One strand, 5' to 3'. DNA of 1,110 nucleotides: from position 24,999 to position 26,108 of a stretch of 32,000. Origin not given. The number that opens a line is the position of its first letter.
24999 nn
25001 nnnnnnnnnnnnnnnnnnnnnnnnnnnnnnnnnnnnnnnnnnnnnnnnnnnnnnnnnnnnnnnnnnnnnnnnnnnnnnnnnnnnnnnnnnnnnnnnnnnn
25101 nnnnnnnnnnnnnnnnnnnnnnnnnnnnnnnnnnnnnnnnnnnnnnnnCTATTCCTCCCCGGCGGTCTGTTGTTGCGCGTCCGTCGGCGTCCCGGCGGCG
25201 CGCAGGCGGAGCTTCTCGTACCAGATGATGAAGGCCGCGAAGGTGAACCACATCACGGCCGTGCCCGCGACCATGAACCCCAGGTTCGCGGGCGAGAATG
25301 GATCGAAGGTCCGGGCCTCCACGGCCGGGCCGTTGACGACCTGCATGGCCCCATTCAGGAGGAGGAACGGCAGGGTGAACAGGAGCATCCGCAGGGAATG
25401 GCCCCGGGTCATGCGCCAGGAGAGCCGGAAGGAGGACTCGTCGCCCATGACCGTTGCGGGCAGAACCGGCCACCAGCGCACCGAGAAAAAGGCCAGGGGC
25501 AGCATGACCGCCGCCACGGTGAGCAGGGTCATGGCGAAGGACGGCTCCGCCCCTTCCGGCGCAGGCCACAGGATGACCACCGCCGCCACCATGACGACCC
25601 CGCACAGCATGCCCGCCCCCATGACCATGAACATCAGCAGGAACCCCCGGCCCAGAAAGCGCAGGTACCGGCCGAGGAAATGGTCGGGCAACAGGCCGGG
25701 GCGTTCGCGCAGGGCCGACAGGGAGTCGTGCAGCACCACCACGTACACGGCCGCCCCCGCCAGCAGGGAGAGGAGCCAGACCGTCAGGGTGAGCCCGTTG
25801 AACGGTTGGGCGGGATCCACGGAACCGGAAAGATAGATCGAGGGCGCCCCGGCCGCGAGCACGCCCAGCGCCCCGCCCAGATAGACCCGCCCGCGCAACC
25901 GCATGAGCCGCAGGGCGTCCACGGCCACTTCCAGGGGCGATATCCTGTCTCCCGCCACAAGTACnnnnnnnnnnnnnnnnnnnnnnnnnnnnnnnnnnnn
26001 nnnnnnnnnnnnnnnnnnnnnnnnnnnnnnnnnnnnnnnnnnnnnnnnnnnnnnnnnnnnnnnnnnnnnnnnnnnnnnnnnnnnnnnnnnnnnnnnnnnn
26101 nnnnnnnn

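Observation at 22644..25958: Four tandem divergent paralogs of an unassigned six-TM membrane protein, packed directly behind the D-lactate dehydrogenase genes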

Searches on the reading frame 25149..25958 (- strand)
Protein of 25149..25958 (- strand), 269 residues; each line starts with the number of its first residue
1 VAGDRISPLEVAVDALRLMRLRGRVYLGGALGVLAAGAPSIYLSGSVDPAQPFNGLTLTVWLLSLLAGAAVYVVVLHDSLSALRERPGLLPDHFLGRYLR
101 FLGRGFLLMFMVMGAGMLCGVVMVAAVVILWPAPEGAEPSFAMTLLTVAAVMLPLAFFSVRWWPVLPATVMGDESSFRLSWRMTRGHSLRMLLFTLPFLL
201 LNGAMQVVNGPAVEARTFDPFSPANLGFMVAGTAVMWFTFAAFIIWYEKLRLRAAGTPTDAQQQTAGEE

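Call 3: search_protein_families(library=pfam, proteins=[window:25149-25958:-], max_evalue=1)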
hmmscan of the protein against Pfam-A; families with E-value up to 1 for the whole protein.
window:25149-25958:- (269 aa): 1 family
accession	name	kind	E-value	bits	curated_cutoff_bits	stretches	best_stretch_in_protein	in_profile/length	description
PF10110.14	GPDPase_memb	-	0.001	18.3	29.6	1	145-207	165-230/321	Membrane domain of glycerophosphoryl diester phosphodiesterase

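Call 6: find_homologous_proteins(query=window:25149-25958:-)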
Query window:25149-25958:- (269 aa): 2 proteins with E <= 0.001 among 8000 candidates.
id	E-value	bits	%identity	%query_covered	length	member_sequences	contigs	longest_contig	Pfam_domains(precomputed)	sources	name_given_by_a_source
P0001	3.3e-170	583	100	100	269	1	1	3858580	PF25231.2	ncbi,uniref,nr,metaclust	ncbi:hypothetical protein DND132_1778 [Pseudodesulfovibrio mercurii]|uniref:Transmembrane protein n=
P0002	1.0e-54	204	43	93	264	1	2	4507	PF25231.2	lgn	-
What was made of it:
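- Tried and rejected: P1 alone found only itself and one relative (call 6).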

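Call 8: search_protein_families(library=pfam, proteins=[window:25149-25958:-, P0002], max_evalue=10)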
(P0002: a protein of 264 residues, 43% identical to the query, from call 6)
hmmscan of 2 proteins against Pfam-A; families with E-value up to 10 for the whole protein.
window:25149-25958:- (269 aa): 1 family
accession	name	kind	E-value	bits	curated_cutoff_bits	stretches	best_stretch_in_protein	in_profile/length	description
PF10110.14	GPDPase_memb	-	0.001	18.3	29.6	1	145-207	165-230/321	Membrane domain of glycerophosphoryl diester phosphodiesterase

P0002 (264 aa): 3 families
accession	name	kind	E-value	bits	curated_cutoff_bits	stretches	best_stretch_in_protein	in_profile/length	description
PF10110.14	GPDPase_memb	-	0.00021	20.6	29.6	1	98-239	112-272/321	Membrane domain of glycerophosphoryl diester phosphodiesterase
PF25231.1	DUF7847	-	0.025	14.3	28.7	1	90-208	79-200/252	Domain of unknown function (DUF7847)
PF23670.1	PIGBOS1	-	0.23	12.1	27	1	182-204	1-23/54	PIGBOS1-like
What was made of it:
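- On DUF7847 (PF25231): P1 and P2 give no hit in my scan, although the collection's precomputed table tags P1 with this family (calls 6, 8).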

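Call 12: find_encoding_contigs(protein=P0002, flank=10000)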
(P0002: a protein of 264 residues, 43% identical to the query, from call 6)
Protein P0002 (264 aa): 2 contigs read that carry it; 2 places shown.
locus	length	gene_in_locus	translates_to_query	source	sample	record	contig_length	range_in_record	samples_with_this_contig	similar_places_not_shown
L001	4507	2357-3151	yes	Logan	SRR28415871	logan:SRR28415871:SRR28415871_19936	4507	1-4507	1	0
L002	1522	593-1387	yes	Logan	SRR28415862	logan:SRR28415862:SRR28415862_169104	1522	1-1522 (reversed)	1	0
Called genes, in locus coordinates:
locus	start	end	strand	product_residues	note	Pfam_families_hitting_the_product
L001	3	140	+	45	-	?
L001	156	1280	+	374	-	PF00155:Aminotran_1_2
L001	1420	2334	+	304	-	PF02754:CCG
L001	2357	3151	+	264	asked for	PF25231:DUF7847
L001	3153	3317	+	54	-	-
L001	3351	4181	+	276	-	-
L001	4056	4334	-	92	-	-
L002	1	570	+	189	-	?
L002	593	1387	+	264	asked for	PF25231:DUF7847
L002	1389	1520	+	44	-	?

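Call 21: search_protein_representatives(alignment_id=A1)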
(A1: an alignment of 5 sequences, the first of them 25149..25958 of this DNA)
Query: 5 sequences, 267 profile positions. Proteins with E-value up to 0.001 (for the whole library): 649; up to 1e-10: 86; up to 1e-30: 20. The best 150 are listed.
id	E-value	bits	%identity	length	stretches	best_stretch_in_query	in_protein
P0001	7.7e-109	379.5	-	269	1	1-265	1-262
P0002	3.0e-106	371.0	-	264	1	1-267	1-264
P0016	2.0e-88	312.5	-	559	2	9-260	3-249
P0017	6.5e-71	255.1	-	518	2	4-258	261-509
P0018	1.8e-62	227.4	-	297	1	1-258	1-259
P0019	3.4e-57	210.1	-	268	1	1-262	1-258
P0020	3.0e-53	197.2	-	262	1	1-263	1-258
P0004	2.1e-46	174.8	-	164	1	103-264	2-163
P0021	4.9e-46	173.6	-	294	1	1-258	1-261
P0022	2.7e-45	171.1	-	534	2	3-260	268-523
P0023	1.4e-41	159.0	-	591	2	1-262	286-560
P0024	1.4e-41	158.9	-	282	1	1-262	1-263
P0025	1.7e-36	142.3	-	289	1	1-261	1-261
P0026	2.5e-35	138.5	-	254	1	1-259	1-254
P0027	2.5e-35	138.4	-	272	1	1-264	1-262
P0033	1.9e-30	122.4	-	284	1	1-262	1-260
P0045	1.8e-25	106.1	-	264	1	6-256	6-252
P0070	3.2e-16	75.8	-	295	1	2-259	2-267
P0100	1.1e-10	57.7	-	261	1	2-263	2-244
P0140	7.8e-08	48.3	-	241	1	1-208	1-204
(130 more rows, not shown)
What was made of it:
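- The exhaustive profile search gives 86 cluster representatives at E<=1e-10 (call 21).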

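Call 24: search_protein_families(library=pfam, alignment_id=A2, max_evalue=0.01)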
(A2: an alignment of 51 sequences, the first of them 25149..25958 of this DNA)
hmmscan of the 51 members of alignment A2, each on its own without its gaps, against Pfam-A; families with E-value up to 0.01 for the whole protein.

A. member 1, window:25149-25958:- (269 aa): 1 family
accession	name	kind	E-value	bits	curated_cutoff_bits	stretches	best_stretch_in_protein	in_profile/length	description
PF10110.14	GPDPase_memb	-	0.001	18.3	29.6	1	145-207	165-230/321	Membrane domain of glycerophosphoryl diester phosphodiesterase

B. families by the number of members that match (of 51 scanned): 7 families
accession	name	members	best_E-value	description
PF10110.14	GPDPase_memb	6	2.6e-05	Membrane domain of glycerophosphoryl diester phosphodiesterase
PF06161.16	DUF975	2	0.0015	Protein of unknown function (DUF975)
PF06195.18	DUF996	1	0.00029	Protein of unknown function (DUF996)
PF13197.11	DUF4013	1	0.00045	Protein of unknown function (DUF4013)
PF25637.1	DUF7942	1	0.0012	Family of unknown function (DUF7942)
PF24400.1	DUF7544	1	0.0018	Family of unknown function (DUF7544)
PF04479.18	RTA1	1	0.0059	RTA1 like protein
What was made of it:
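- Closest known: DUF975. Same: Weak sequence hits (calls 8, 24).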

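Call 35: find_encoding_contigs(protein=P0025, flank=6000, max_places=2)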
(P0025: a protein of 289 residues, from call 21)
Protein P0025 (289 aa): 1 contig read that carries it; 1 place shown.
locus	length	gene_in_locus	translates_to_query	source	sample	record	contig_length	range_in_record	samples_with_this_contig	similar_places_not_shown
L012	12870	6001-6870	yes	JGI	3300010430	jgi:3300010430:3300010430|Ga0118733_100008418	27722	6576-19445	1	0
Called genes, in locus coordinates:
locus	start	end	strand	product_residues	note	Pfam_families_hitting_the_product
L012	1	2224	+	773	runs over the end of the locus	PF00317:Ribonuc_red_lgN, PF02867:Ribonuc_red_lgC, PF12637:TSCPD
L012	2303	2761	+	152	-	-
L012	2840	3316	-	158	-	-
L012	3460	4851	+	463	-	PF01565:FAD_binding_4, PF02913:FAD-oxidase_C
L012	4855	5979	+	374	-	PF12838:Fer4_7 (weak), PF13183:Fer4_8, PF13484:Fer4_16 (weak), PF13534:Fer4_17, PF02754:CCG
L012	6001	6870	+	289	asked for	-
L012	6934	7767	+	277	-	-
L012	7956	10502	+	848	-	PF07517:SecA_DEAD, PF00270:DEAD (weak), PF01043:SecA_PP_bind, PF21090:P-loop_SecA, PF07516:SecA_SW, PF02810:SEC-C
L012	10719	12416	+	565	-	PF08269:dCache_2, PF17200:sCache_2, PF00672:HAMP, PF00015:MCPsignal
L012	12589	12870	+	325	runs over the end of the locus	PF13714:PEP_mutase, PF00463:ICL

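Call 36: find_encoding_contigs(protein=P0033, flank=6000, max_places=2)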
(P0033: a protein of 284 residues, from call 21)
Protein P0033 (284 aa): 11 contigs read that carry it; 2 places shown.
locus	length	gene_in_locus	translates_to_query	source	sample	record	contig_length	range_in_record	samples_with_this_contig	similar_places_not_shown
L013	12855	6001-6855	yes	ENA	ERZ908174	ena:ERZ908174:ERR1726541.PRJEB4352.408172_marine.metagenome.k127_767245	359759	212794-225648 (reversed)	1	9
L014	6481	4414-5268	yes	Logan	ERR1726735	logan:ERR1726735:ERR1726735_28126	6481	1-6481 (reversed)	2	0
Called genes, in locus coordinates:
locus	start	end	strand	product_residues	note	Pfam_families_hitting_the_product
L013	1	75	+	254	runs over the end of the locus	PF03613:EIID-AGA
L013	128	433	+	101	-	PF00381:PTS-HPr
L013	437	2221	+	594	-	PF05524:PEP-utilisers_N, PF00391:PEP-utilizers, PF02896:PEP-utilizers_C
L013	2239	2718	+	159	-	PF01668:SmpB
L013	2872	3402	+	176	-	-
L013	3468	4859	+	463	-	PF01565:FAD_binding_4, PF02913:FAD-oxidase_C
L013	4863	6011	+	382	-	PF12838:Fer4_7 (weak), PF13183:Fer4_8, PF13484:Fer4_16 (weak), PF13534:Fer4_17, PF02754:CCG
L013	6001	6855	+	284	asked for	-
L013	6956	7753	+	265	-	-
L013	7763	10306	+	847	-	PF07517:SecA_DEAD, PF00270:DEAD (weak), PF01043:SecA_PP_bind, PF21090:P-loop_SecA, PF07516:SecA_SW, PF02810:SEC-C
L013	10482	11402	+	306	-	-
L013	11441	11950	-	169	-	PF05981:CreA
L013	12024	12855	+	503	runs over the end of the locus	PF01590:GAF, PF08447:PAS_3, PF00990:GGDEF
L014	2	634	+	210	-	?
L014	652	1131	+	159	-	PF01668:SmpB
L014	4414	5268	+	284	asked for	-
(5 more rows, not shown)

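Call 37: find_encoding_contigs(protein=P0045, flank=6000, max_places=2)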
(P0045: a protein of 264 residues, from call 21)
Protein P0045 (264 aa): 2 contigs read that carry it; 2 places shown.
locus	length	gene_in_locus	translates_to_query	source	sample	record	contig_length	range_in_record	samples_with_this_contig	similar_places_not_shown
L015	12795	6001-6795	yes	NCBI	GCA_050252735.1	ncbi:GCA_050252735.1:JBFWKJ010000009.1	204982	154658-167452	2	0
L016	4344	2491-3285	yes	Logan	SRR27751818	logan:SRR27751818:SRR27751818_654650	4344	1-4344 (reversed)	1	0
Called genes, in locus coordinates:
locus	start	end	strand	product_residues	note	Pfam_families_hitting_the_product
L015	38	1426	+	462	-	PF01565:FAD_binding_4, PF02913:FAD-oxidase_C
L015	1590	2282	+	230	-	PF16264:SatD (weak)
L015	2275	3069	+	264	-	PF11750:DUF3307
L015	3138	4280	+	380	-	PF13183:Fer4_8, PF13484:Fer4_16 (weak), PF13534:Fer4_17 (weak), PF02754:CCG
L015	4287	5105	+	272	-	-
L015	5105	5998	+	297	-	-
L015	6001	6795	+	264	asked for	-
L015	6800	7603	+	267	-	-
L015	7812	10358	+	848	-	PF07517:SecA_DEAD, PF00270:DEAD (faint), PF01043:SecA_PP_bind, PF21090:P-loop_SecA, PF07516:SecA_SW, PF02810:SEC-C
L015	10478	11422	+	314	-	-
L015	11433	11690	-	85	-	-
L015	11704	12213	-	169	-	PF05981:CreA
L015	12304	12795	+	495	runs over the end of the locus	PF01590:GAF, PF08447:PAS_3 (weak), PF00990:GGDEF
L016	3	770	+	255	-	?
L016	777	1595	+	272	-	-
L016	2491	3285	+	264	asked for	-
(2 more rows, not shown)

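Call 39: find_encoding_contigs(protein=P0070, flank=6000, max_places=2)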
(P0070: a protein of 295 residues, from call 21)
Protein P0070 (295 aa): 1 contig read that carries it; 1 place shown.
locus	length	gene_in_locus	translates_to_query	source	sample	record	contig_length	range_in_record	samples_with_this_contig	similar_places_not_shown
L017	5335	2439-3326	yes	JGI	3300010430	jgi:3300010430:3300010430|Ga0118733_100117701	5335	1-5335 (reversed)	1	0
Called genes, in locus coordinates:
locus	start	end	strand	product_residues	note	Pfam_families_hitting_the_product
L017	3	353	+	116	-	?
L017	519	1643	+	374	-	PF12838:Fer4_7 (weak), PF13183:Fer4_8, PF13484:Fer4_16 (weak), PF13534:Fer4_17, PF02754:CCG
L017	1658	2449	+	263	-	-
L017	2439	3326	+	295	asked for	-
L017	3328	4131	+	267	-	-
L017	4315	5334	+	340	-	?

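Call 40: find_encoding_contigs(protein=P0100, flank=6000, max_places=2)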
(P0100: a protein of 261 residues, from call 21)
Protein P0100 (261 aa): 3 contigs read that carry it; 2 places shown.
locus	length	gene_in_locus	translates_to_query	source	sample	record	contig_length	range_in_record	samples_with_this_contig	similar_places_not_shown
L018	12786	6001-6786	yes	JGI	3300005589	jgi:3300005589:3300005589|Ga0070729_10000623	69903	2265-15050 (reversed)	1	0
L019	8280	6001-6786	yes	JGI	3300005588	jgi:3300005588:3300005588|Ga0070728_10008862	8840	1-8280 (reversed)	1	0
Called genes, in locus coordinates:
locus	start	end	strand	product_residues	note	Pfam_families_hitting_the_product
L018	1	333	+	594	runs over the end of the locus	PF05524:PEP-utilisers_N, PF00391:PEP-utilizers, PF02896:PEP-utilizers_C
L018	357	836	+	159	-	PF01668:SmpB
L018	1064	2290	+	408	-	PF23310:TPR_27 (faint), PF08238:Sel1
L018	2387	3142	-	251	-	-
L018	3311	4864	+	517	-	PF01565:FAD_binding_4, PF02913:FAD-oxidase_C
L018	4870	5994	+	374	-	PF12838:Fer4_7, PF13183:Fer4_8, PF13187:Fer4_9 (faint), PF13484:Fer4_16 (weak), PF13534:Fer4_17, PF02754:CCG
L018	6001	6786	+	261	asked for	-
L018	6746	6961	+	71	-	-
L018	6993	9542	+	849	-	PF07517:SecA_DEAD, PF00270:DEAD (weak), PF01043:SecA_PP_bind, PF21090:P-loop_SecA, PF07516:SecA_SW, PF02810:SEC-C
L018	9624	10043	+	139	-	PF03061:4HBT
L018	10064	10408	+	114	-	PF04542:Sigma70_r2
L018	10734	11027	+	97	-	PF02627:CMD (weak)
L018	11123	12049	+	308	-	-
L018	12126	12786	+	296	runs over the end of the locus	PF10114:PocR, PF00512:HisKA (weak)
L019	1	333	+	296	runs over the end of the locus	?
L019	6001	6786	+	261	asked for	-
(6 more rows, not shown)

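Call 42: find_encoding_contigs(protein=P0140, flank=6000, max_places=2)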
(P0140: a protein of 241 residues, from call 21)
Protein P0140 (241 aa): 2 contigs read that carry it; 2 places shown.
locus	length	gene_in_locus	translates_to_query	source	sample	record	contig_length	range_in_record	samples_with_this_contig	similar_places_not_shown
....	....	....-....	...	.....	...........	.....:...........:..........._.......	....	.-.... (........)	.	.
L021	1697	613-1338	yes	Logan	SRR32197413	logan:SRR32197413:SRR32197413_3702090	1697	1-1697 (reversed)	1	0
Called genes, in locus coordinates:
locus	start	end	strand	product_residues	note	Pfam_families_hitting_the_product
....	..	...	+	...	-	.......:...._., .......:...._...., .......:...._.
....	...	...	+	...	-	-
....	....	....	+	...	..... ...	-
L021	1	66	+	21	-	?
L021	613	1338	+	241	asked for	-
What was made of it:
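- A more distant superfamily member (P0140, E 8e-8) sits next to a SUKH-type immunity gene in an unrelated context (call 42).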

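Call 64: search_protein_families(library=ncbifam, proteins=[window:25149-25958:-, L015:6001-6795:+, L015:6800-7603:+, L015:4287-5105:+], max_evalue=0.01)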
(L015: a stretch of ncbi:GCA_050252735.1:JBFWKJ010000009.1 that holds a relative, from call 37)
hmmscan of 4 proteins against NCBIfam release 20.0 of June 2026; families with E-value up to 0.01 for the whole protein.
window:25149-25958:- (269 aa): 0 families

L015:6001-6795:+ (264 aa): 0 families

L015:6800-7603:+ (267 aa): 0 families

L015:4287-5105:+ (272 aa): 0 families
